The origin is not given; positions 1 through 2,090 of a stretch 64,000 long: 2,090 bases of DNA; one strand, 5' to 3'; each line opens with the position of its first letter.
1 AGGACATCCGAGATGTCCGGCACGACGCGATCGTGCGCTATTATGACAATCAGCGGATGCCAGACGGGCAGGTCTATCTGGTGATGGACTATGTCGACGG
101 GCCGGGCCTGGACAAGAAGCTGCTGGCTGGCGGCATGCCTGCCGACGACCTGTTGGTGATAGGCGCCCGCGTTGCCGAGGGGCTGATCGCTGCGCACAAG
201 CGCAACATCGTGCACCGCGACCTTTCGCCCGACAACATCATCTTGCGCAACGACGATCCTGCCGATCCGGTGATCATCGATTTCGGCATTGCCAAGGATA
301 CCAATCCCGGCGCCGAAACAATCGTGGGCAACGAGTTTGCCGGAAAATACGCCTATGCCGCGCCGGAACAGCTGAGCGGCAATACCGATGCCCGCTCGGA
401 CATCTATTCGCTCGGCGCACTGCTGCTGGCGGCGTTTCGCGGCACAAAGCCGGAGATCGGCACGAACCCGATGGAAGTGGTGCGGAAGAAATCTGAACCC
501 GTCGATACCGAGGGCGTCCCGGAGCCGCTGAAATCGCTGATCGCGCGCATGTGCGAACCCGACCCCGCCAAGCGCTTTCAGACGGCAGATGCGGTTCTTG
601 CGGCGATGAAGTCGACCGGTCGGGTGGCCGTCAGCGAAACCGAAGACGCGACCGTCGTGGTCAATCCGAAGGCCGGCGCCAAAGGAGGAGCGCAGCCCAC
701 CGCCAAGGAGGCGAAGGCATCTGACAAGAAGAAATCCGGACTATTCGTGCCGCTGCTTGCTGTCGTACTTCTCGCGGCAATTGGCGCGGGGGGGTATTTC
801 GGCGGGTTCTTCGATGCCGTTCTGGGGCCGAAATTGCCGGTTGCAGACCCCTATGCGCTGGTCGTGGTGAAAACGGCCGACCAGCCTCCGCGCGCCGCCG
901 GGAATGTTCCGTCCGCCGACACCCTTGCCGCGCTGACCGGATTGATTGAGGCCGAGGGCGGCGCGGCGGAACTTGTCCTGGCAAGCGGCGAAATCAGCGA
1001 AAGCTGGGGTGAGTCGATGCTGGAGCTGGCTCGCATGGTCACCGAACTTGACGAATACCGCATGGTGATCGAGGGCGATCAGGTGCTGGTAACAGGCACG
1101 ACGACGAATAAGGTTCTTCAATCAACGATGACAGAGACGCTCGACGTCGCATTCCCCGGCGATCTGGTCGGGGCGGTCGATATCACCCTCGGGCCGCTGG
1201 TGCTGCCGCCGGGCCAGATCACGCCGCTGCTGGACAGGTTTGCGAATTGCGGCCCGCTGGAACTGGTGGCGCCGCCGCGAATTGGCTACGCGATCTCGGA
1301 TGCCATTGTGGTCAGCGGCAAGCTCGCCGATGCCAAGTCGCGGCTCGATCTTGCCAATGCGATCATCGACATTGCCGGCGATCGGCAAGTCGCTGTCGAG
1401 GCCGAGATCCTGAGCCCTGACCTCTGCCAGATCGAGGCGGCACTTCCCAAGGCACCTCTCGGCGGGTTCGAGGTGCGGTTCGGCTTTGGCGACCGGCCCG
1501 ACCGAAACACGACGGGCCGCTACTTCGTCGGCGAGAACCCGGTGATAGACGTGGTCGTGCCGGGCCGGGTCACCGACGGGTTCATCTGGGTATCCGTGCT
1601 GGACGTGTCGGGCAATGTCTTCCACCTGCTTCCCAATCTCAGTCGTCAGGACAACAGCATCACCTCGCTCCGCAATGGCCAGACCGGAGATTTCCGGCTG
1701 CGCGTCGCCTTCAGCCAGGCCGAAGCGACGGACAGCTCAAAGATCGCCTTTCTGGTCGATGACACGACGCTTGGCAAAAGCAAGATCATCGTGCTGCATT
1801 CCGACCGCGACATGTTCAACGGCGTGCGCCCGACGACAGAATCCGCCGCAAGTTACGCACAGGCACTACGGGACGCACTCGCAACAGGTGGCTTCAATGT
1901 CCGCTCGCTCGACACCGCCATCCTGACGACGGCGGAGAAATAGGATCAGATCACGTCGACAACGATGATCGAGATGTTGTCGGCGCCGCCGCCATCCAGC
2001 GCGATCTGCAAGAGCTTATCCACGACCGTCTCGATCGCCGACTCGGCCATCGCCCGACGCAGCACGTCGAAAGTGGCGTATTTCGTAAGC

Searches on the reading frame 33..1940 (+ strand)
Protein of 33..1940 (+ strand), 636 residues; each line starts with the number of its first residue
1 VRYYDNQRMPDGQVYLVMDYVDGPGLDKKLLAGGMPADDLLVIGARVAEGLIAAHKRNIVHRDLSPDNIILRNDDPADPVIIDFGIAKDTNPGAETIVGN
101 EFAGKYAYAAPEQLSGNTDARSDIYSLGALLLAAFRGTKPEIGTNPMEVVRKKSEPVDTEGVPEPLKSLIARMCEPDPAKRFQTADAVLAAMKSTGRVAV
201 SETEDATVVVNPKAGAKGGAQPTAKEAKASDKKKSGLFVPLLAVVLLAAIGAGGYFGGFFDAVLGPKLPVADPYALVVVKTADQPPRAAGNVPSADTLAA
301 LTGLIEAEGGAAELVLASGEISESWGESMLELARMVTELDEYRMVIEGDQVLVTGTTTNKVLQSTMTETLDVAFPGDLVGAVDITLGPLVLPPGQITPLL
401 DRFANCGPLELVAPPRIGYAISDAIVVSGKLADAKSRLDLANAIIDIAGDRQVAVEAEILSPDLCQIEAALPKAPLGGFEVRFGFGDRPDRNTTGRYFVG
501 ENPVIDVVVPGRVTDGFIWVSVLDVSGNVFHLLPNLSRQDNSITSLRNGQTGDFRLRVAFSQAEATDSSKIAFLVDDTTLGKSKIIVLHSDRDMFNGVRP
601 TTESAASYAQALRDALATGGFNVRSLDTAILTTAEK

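Call 4: search_protein_families(library=pfam, proteins=[window:33-1940:+], max_evalue=0.1)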
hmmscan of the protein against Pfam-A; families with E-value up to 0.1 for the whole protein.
window:33-1940:+ (636 aa): 6 families
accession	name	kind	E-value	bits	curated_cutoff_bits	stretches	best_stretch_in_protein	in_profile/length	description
PF00069.31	Pkinase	-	2.2e-25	90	31.7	1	11-187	70-257/263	Protein kinase domain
PF07714.23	PK_Tyr_Ser-Thr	-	6e-16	59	23.1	1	11-183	73-250/258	Protein tyrosine and serine/threonine kinase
PF03109.22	ABC1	-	0.00063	19.4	22.9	1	14-92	143-219/244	ABC1 atypical kinase-like domain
PF17667.7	Pkinase_fungal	-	0.0014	17.8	24.1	1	55-107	304-358/387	Fungal protein kinase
PF01163.29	RIO1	-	0.0067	16.5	22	1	16-87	83-151/187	RIO domain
PF01636.29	APH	-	0.0075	16.5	23.2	1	54-92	165-202/239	Phosphotransferase enzyme family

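Call 55: search_protein_families(library=ncbifam, proteins=[window:33-1940:+], max_evalue=0.01)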
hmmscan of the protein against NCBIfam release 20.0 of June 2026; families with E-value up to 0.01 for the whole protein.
window:33-1940:+ (636 aa): 17 families
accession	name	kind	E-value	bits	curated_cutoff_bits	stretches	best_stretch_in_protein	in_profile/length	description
NF033483.0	PknB_PASTA_kin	equivalog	1.9e-33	116.4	450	1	10-226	78-307/563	Stk1 family PASTA domain-containing Ser/Thr kinase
NF047741.1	antiphage_MADS6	equivalog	5.1e-32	111.2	460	2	39-207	300-472/612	methylation-associated defense system protein kinase MAD6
NF052427.1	StpK7MSMEG_1200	equivalog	8.8e-24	83.9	900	1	11-253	79-313/601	serine/threonine protein kinase StpK7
NF038150.1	lanthi_synth_IV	equivalog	1.6e-21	76.4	650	1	12-203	266-460/851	class IV lanthionine synthetase LanL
TIGR03903.1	TOMM_kin_cyc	equivalog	2.9e-21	75.1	705.75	1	4-225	44-273/1267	TOMM system kinase/cyclase fusion protein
NF053615.1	SerThrKinAfsKStmc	equivalog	1.3e-20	73.7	1300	1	15-186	88-259/809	protein serine/threonine kinase AfsK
NF033442.0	BREX_PglW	equivalog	1.6e-12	46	990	1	41-218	315-507/1391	BREX system serine/threonine kinase PglW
NF038151.1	lanthi_synth_III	equivalog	8.8e-12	44.2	575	1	40-178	338-467/833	class III lanthionine synthetase LanKC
NF009651.0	PRK13184.1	equivalog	4.9e-09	34.7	839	1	39-193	114-288/932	serine/threonine-protein kinase PknD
NF043056.1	T4SS_LegK1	equivalog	6.9e-09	34.8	550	1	56-131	207-280/516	Dot/Icm T4SS effector kinase LegK1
TIGR03724.2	arch_bud32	equivalog_domain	3.2e-07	30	125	1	14-91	68-135/193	KEOPS complex kinase/ATPase Bud32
NF011460.0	PRK14879.1-1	equivalog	7.3e-07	28.6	199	1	14-91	86-161/232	Kae1-associated kinase Bud32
NF011463.0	PRK14879.1-4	equivalog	3.3e-05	23.4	188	1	15-88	94-161/237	Kae1-associated kinase Bud32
NF007174.0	PRK09605.1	equivalog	6.4e-05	21.6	447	1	15-91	412-477/535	bifunctional N(6)-L-threonylcarbamoyladenine synthase/serine/threonine protein kinase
NF011464.0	PRK14879.1-7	equivalog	0.00012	21.8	246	1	14-88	81-150/221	Kae1-associated kinase Bud32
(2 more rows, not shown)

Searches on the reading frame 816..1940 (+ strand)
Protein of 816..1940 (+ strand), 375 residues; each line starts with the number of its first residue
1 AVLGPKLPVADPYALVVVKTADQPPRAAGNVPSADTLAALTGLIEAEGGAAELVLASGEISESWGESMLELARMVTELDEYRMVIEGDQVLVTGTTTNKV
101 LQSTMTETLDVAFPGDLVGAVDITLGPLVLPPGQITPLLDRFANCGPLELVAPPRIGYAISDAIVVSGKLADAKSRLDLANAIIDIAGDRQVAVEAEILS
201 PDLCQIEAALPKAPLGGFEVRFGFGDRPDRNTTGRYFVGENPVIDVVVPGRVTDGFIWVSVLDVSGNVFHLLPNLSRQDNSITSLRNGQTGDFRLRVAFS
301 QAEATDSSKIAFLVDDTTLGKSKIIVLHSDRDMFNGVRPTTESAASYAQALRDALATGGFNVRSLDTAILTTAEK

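Call 37: predict_structure(alignment_id=A2)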
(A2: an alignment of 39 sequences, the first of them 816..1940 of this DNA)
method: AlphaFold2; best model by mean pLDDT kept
length: 375 residues; sequences in the alignment: 39
mean_pLDDT: 94.0   pTM: 0.80
mean pLDDT of the five models: 94.0, 93.9, 93.7, 92.4, 91.4
residues with pLDDT >= 90: 335; 70-90: 34; 50-70: 5; < 50: 1
segments of 3 or more residues with pLDDT < 50: none
pLDDT, mean of each block of 10 residues (from residue 1): 77 96 96 98 98 97 97 97 98 95 94 96 94 97 96 95 97 97 95 95 92 95 96 96 98 97 93 89 95 96 88 91 96 79 92 87 95 93
secondary structure, 60 per line:
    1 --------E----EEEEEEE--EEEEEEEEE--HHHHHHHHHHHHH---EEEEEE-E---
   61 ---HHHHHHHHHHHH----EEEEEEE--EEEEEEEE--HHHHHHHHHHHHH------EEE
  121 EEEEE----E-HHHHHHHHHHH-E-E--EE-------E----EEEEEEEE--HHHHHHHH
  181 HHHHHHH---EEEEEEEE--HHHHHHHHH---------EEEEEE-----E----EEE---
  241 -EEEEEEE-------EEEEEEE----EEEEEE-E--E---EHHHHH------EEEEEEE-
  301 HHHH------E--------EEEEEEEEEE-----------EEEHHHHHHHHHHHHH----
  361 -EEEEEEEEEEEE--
elements in order: E14-20 E23-31 H34-46 E50-55 H64-75 E80-86 E89-96 H99-111 E118-125 H132-142 E163-170 H173-187 E191-198 H201-209 E219-224 E235-237 E242-248 E256-262 E267-272 H282-286 E293-299 H301-304 E320-329 E341-343 H344-356 E362-373

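Call 42: fold_search(model_id=the predicted structure, library=pdb)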
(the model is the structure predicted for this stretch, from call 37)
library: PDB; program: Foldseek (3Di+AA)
matches with E <= 10: 1000; with E <= 0.001: 2
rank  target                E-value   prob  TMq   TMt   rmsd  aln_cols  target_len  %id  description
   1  4alz                  3.2e-04  0.99  0.17  0.29  16.5       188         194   15  The Yersinia T3SS basal body component YscD reveals a different structural periplasmatic domain organization to known ho (released 2013-04-24)
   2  3gr0_B                3.2e-04  0.98  0.17  0.29  15.2       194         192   18  Periplasmic domain of the T3SS inner membrane protein PrgH from S.typhimurium (fragment 170-362) (released 2009-05-19)
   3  6i0x_A                1.1e-03  0.44  0.16  0.14  23.9       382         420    8  Porphyromonas gingivalis peptidylarginine deminase (PPAD) mutant G231N/E232T/N235D in complex with Cl-amidine. (released 2019-01-23)
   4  7ah9_7A               1.4e-03  0.82  0.16  0.24  15.6       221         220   18  Substrate-engaged type 3 secretion system needle complex from Salmonella enterica typhimurium - SpaR state 1 (released 2021-03-17)
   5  6i0x_B                1.5e-03  0.41  0.15  0.15  22.9       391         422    8  Porphyromonas gingivalis peptidylarginine deminase (PPAD) mutant G231N/E232T/N235D in complex with Cl-amidine. (released 2019-01-23)
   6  3gr1_H                1.6e-03  0.89  0.16  0.27  15.1       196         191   20  Periplasmic domain of the T3SS inner membrane protein PrgH from S.typhimurium (fragment 170-392) (released 2009-05-19)
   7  6pem_R                1.8e-03  0.84  0.17  0.25  15.8       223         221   18  Focussed refinement of InvGN0N1:SpaPQR:PrgHK from Salmonella SPI-1 injectisome NC-base (released 2019-10-23)
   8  3gr1_B                3.3e-03  0.85  0.17  0.28  15.2       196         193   19  Periplasmic domain of the T3SS inner membrane protein PrgH from S.typhimurium (fragment 170-392) (released 2009-05-19)
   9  5tcp_1                3.5e-03  0.84  0.17  0.28  15.1       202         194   18  Near-atomic resolution cryo-EM structure of the periplasmic domains of PrgH and PrgK (released 2016-12-21)
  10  3gr1_C                3.9e-03  0.87  0.17  0.29  15.4       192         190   20  Periplasmic domain of the T3SS inner membrane protein PrgH from S.typhimurium (fragment 170-392) (released 2009-05-19)
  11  6pem_E                4.4e-03  0.75  0.16  0.24  15.2       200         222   19  Focussed refinement of InvGN0N1:SpaPQR:PrgHK from Salmonella SPI-1 injectisome NC-base (released 2019-10-23)
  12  6jeh_B                6.4e-03  0.15  0.09  0.06  21.6       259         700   12  Crystal structure of calcium free human gelsolin amyloid mutant D187Y (released 2019-06-12)
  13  2kgs_MODEL_1_A        6.8e-03  1.00  0.24  0.55   6.8       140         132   16  Solution structure of the amino-terminal domain of OmpATb, a pore forming protein from Mycobacterium tuberculo (released 2010-03-09)
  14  2l26_MODEL_1_A        6.8e-03  0.97  0.25  0.35  13.0       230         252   13  Rv0899 from Mycobacterium tuberculosis contains two separated domains (released 2011-08-17)
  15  3gr0_A                7.2e-03  0.75  0.17  0.29  15.4       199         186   19  Periplasmic domain of the T3SS inner membrane protein PrgH from S.typhimurium (fragment 170-362) (released 2009-05-19)
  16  9exj                  7.6e-03  0.90  0.16  0.27   7.8       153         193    9  Crystal structure of Aspergillus fumigatus AA11 Lytic Polysaccharide Monooxygenase (AfAA11B) in complex with Cu(II) (released 2025-04-23)
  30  2ksm_MODEL_1_A        2.1e-02  0.99  0.25  0.57   4.9       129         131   15  Central B domain of Rv0899 from Mycobacterium tuberculosis (released 2010-02-02)
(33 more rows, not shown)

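Call 46: search_protein_families(library=pfam, alignment_id=A2, max_evalue=0.05)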
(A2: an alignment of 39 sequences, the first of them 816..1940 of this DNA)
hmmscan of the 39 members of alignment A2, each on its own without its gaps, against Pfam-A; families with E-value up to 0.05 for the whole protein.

A. member 1, window:816-1940:+ (375 aa): 0 families

B. families by the number of members that match (of 39 scanned): 4 families
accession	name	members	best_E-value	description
PF14326.11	DUF4384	13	6.3e-05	Domain of unknown function (DUF4384)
PF04972.22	BON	1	0.021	BON domain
PF21923.1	BON_like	1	0.021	BON-like domain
PF00392.27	GntR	1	0.045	Bacterial regulatory proteins, gntR family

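Call 68: search_solved_structures(query=A2, max_evalue=1)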
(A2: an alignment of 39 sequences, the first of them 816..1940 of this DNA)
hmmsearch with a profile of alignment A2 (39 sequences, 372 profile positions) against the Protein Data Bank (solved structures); distinct sequences matched with E-value up to 1: 7.
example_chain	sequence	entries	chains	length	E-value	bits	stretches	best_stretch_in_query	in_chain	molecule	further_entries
2ksm_A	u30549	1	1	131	0.15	14.4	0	73-112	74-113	MYCOBACTERIUM TUBERCULOSIS RV0899/MT0922/OmpATb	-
2kgs_A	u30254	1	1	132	0.15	14.3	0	73-112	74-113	Uncharacterized protein Rv0899/MT0922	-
1xrm_A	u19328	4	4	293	0.8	12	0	58-150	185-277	Proline iminopeptidase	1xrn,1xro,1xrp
1xrq_A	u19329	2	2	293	0.85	11.9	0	58-150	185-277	Proline iminopeptidase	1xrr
1xqv_A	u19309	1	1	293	0.99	11.7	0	58-150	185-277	Proline iminopeptidase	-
1xqw_A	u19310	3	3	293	0.99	11.7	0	58-150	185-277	Proline iminopeptidase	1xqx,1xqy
1mt3_A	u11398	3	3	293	0.99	11.7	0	58-150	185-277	Proline iminopeptidase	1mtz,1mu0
